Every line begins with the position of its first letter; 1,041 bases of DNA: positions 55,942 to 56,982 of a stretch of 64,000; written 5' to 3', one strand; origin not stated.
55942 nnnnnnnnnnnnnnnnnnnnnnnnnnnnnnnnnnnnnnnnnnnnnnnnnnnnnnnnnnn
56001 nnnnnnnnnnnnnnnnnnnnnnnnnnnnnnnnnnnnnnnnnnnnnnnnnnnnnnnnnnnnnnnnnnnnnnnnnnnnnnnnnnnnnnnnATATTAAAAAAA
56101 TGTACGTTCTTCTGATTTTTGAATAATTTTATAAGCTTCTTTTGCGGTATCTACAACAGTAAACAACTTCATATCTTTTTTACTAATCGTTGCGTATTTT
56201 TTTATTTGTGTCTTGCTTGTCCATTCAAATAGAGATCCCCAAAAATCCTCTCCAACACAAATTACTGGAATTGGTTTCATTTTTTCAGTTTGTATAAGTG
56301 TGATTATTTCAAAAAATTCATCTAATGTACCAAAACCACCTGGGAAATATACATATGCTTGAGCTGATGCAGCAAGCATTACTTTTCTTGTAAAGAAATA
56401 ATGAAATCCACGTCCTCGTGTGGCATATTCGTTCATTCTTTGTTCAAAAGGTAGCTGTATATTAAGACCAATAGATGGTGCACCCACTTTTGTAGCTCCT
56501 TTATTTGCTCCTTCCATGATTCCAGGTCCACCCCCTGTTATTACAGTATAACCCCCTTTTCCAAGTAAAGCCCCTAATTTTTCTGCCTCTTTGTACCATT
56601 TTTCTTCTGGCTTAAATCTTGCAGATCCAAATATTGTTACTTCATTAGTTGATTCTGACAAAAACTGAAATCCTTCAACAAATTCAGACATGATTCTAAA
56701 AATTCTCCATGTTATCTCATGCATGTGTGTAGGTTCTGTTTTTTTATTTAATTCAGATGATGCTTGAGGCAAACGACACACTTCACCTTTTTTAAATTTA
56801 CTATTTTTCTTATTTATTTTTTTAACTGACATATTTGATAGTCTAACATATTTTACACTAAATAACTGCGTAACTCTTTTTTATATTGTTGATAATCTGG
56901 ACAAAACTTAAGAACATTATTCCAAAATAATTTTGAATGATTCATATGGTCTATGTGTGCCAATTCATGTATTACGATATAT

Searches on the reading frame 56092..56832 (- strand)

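Call 36: search_protein_families(library=pfam, proteins=[window:56092-56832:-], max_evalue=0.00001)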
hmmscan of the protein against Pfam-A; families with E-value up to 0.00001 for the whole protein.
window:56092-56832:- (246 aa): 2 families
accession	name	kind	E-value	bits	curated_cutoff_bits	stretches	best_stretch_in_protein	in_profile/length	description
PF03641.19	Lysine_decarbox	-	4.9e-31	108.1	27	1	106-235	1-129/131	Possible lysine decarboxylase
PF18306.6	LDcluster4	-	7.7e-15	55.3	26.3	1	64-174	3-111/151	SLOG cluster4 family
